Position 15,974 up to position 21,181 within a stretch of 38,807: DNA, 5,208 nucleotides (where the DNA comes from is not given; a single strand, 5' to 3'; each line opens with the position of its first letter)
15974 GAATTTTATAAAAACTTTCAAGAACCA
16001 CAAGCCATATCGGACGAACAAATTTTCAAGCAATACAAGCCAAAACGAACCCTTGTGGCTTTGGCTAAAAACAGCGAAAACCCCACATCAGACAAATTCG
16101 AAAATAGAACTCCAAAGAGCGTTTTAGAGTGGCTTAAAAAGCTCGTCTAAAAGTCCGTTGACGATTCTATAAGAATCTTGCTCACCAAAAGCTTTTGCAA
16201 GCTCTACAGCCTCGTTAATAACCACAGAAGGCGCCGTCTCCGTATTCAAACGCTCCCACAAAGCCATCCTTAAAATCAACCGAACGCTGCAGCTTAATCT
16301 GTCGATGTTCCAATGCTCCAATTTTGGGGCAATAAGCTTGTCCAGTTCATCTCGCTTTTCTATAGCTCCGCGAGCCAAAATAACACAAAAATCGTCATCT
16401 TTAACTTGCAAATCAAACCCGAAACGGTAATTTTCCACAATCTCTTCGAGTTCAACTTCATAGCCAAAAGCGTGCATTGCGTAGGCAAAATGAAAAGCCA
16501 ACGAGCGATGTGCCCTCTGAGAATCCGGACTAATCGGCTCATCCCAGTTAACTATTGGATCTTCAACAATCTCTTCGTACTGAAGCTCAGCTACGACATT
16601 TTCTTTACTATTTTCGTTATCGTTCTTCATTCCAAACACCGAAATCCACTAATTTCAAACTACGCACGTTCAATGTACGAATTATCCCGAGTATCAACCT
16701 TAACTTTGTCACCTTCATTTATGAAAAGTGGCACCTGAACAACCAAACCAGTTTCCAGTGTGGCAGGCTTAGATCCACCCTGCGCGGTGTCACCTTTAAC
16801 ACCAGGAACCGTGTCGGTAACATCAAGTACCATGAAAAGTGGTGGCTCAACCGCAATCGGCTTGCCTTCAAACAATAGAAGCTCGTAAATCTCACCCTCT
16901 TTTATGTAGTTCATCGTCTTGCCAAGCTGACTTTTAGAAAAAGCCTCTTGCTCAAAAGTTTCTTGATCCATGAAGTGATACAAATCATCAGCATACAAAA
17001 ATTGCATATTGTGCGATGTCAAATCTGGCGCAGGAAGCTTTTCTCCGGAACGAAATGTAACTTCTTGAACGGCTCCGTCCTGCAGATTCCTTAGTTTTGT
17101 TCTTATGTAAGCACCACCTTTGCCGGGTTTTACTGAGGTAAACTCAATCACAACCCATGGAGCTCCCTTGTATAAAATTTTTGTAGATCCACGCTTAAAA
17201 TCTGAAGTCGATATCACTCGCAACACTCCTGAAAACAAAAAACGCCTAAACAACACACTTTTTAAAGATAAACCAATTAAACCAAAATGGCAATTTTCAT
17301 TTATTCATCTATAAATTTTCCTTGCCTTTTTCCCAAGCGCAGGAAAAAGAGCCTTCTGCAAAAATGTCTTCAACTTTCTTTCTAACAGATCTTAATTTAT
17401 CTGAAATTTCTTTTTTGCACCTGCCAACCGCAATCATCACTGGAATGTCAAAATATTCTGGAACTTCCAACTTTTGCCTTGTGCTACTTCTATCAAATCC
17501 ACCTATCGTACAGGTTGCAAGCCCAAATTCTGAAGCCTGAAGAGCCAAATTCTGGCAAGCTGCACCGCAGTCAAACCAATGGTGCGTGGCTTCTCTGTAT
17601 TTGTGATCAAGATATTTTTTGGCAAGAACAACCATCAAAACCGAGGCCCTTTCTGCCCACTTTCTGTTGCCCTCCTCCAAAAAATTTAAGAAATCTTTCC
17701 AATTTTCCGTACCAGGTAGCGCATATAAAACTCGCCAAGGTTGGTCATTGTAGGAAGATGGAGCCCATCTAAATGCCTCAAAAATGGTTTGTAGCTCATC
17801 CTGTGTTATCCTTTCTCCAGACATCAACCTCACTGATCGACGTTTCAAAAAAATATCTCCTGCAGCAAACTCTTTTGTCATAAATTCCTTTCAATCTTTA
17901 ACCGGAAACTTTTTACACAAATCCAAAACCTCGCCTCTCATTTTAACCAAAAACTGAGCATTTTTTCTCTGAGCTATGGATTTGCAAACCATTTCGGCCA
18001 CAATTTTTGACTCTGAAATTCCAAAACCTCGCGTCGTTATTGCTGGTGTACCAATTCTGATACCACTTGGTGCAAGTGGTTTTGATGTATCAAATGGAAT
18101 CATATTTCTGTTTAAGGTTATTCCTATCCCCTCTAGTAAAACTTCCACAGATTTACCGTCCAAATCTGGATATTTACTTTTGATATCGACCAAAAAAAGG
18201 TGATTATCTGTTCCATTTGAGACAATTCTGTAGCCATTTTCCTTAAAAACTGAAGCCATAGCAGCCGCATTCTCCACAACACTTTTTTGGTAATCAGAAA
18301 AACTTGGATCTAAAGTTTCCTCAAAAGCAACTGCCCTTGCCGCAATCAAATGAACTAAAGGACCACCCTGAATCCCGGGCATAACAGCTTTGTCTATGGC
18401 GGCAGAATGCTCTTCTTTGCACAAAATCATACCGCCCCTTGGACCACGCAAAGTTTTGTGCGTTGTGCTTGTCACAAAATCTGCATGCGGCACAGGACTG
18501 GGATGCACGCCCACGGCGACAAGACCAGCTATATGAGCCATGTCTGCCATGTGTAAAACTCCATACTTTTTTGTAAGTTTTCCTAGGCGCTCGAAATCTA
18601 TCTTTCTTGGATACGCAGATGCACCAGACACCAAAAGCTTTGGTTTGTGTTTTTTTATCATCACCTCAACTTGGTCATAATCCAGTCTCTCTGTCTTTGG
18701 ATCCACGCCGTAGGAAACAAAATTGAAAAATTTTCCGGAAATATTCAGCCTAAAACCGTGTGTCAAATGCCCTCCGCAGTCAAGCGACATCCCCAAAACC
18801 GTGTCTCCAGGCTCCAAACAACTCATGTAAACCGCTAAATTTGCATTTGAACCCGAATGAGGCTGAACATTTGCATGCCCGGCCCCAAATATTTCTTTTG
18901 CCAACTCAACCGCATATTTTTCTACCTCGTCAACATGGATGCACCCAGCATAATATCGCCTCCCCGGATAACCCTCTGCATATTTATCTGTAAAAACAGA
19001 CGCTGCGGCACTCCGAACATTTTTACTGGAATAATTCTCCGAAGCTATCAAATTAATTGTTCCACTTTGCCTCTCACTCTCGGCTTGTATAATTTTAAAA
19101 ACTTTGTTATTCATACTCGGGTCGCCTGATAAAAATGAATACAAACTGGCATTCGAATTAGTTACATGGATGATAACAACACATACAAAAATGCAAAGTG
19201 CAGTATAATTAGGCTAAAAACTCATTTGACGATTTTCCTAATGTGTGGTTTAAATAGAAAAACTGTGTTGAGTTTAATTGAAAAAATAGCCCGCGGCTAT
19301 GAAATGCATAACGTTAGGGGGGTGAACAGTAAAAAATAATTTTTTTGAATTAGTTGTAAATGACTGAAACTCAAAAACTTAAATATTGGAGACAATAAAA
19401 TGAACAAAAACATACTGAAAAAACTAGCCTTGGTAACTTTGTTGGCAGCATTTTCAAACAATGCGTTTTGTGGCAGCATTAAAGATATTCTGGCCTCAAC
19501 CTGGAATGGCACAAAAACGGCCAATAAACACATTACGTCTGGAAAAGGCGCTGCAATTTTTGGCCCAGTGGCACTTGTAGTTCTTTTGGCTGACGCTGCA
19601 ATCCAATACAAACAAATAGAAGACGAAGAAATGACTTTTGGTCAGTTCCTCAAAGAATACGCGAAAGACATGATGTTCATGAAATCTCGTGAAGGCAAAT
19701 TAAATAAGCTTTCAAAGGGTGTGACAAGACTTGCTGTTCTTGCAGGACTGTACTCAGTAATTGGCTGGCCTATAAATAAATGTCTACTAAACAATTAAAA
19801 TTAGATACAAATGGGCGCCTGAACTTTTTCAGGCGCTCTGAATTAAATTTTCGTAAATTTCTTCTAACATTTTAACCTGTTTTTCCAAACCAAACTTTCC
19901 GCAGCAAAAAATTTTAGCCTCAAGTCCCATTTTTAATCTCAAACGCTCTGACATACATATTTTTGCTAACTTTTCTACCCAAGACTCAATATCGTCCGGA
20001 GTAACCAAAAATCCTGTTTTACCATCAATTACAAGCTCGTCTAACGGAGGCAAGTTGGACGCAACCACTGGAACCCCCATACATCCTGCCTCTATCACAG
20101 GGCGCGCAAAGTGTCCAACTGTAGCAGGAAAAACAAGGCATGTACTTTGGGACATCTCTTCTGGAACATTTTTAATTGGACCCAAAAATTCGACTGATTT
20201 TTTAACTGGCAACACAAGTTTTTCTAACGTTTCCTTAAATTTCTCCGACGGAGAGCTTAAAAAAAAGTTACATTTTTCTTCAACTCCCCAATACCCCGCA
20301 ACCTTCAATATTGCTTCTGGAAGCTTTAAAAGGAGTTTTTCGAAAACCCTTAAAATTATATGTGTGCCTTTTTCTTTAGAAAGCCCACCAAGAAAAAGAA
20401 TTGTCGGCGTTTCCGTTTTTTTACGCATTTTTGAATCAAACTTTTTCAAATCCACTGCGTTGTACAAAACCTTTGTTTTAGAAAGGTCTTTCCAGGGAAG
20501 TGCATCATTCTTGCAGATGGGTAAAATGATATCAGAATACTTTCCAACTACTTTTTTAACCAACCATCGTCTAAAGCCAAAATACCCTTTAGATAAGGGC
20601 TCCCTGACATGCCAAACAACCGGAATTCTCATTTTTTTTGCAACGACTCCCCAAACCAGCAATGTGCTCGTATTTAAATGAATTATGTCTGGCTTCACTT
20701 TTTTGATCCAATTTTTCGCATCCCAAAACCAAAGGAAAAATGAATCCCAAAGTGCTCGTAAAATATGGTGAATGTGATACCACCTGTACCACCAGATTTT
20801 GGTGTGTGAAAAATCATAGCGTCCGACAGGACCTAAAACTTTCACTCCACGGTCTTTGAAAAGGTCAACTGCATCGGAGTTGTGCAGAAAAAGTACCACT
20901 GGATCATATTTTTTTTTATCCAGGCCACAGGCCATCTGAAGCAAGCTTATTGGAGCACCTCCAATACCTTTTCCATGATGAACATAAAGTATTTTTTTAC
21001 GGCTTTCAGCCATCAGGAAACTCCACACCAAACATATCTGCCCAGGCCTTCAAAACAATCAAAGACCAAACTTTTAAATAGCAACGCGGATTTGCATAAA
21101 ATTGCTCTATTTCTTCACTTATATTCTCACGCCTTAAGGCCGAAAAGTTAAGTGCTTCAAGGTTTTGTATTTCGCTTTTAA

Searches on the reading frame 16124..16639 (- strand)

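Call 58: search_protein_families(library=pfam, proteins=[window:16124-16639:-], max_evalue=0.01)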
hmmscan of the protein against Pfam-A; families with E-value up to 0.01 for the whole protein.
window:16124-16639:- (171 aa): 1 family
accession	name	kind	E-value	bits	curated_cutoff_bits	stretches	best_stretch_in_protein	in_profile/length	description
PF01029.23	NusB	-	2.8e-26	92.9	23.1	1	43-167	2-131/133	NusB family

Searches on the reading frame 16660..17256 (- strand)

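Call 11: search_protein_families(library=ncbifam, proteins=[window:16660-17256:-], max_evalue=0.00001)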
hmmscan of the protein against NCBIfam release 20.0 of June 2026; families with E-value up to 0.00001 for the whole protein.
window:16660-17256:- (198 aa): 6 families
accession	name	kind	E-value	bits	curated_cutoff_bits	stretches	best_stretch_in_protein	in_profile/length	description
NF001810.0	PRK00529.1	subfamily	8.2e-69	231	161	1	15-198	3-186/187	elongation factor P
TIGR00038.1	efp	equivalog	1.1e-68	230.5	185.8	1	15-198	1-184/184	elongation factor P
NF011175.0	PRK14578.1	equivalog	4.3e-40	137.1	301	1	15-198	2-187/187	elongation factor P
NF003392.1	PRK04542.1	equivalog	1.6e-32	113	216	1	18-198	4-187/187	elongation factor P-like protein EfpL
TIGR02178.1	yeiP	equivalog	3.7e-29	102.2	264.05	1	18-198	3-186/186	elongation factor P-like protein YeiP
NF009090.0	PRK12426.1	equivalog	2.9e-25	89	226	1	35-197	21-184/185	elongation factor P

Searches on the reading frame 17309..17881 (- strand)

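Call 58: search_protein_families(library=pfam, proteins=[window:17309-17881:-], max_evalue=0.01)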
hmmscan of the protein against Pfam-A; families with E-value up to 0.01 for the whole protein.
window:17309-17881:- (190 aa): 2 families
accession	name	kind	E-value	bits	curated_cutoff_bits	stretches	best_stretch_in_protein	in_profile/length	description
PF00881.29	Nitroreductase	-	4.7e-25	89.2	23.5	2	69-154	80-167/167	Nitroreductase family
PF14512.11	TM1586_NiRdase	-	2.4e-11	44.1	27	2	79-174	58-149/215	Putative TM nitroreductase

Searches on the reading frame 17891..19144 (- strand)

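Call 11: search_protein_families(library=ncbifam, proteins=[window:17891-19144:-], max_evalue=0.00001)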
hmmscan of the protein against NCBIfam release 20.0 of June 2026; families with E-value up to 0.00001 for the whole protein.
window:17891-19144:- (417 aa): 4 families
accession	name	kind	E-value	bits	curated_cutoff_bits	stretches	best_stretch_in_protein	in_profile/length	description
NF000586.1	PRK00011.1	subfamily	1.1e-175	584.2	335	1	13-415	2-403/404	serine hydroxymethyltransferase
NF010094.0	PRK13580.1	equivalog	1.2e-137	459.6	735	2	115-394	170-449/496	glycine hydroxymethyltransferase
TIGR04506.1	F_threo_transal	equivalog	4.8e-25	88.3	650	1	17-398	8-389/609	fluorothreonine transaldolase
TIGR01977.1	am_tr_V_EF2568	hypoth_equivalog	2.6e-06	26.7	377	1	151-246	122-215/376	cysteine desulfurase family protein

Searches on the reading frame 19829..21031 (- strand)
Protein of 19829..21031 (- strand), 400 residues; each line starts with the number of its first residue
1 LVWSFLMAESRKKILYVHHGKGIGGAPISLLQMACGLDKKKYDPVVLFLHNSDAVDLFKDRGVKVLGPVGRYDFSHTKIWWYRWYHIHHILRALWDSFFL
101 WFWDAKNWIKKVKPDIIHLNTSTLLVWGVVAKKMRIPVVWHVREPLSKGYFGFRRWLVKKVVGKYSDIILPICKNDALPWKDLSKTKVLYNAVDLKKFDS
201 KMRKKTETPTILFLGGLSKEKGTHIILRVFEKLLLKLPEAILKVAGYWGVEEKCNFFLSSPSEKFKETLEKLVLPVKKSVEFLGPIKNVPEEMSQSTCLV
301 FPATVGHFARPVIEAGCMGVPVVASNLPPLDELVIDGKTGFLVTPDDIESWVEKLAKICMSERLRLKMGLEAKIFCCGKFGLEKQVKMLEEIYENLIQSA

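Call 12: search_protein_families(library=ncbifam, proteins=[window:19829-21031:-], max_evalue=0.00001)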
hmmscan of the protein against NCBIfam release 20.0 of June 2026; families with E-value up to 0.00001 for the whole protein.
window:19829-21031:- (400 aa): 15 families
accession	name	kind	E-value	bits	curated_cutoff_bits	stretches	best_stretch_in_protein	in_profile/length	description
TIGR03999.1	thiol_BshA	equivalog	1.2e-16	60.7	273.7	1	186-397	169-374/375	N-acetyl-alpha-D-glucosaminyl L-malate synthase BshA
TIGR03088.1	stp2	hypoth_equivalog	4.4e-15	55.6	409.05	1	275-396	252-373/374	TIGR03088 family PEP-CTERM/XrtA system glycosyltransferase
TIGR03449.1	mycothiol_MshA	equivalog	7.2e-15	54.8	462.5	1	200-398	212-405/406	D-inositol-3-phosphate glycosyltransferase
NF050063.1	ProtGlycPglJ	equivalog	2e-12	47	500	1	182-372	166-343/363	N-acetylgalactosamine-N,N'-diacetylbacillosaminyl-diphospho-undecaprenol 4-alpha-N-acetylgalactosaminyltransferase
NF041876.1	EPS_EpsE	equivalog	6e-12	45.5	400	1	190-388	192-388/389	exopolysaccharide biosynthesis GT4 family glycosyltransferase EpsE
TIGR04047.1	MSMEG_0565_glyc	hypoth_equivalog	9.2e-12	44.7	259.85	1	204-363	189-343/373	MSMEG_0565 family glycosyltransferase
TIGR04063.1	stp3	hypoth_equivalog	1.6e-11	43.8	442.05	1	107-397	86-396/397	TIGR04063 family PEP-CTERM/XrtA system glycosyltransferase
NF050056.1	ProtGlycPglH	equivalog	2.6e-11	43.2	600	1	106-376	78-334/354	GalNAc-alpha-(1->4)-GalNAc-alpha-(1->3)-diNAcBac-PP-undecaprenol alpha-1,4-N-acetyl-D-galactosaminyltransferase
NF038229.1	Glyco4_Geo_Pelo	equivalog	6.3e-10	38.6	400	1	184-397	133-337/338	GPMC system family 4 glycosyltransferase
TIGR02149.1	glgA_Coryne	subfamily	2e-09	37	302.4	1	173-396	155-390/391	glycogen synthase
NF046085.1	XrtY_assoc_Gly1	equivalog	9.9e-08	31.2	400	1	127-397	115-385/387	XrtY-associated glycosyltransferase XYAG1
NF041010.1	glycosy_Agl16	equivalog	2e-07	30.2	575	1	184-369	156-325/352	glycosylation protein Agl16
NF053787.1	GlcN_PG_synth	equivalog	1.2e-06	27.6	480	0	285-397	251-360/361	N-acetylglucosaminyl phosphatidylglycerol synthase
NF038295.1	EPS_HpsP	equivalog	1.4e-06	27.6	550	1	194-396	193-387/388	hormogonium polysaccharide biosynthesis glycosyltransferase HpsP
NF012028.0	PRK15484.1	subfamily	9.8e-06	24.9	618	0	199-395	184-377/380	lipopolysaccharide N-acetylglucosaminyltransferase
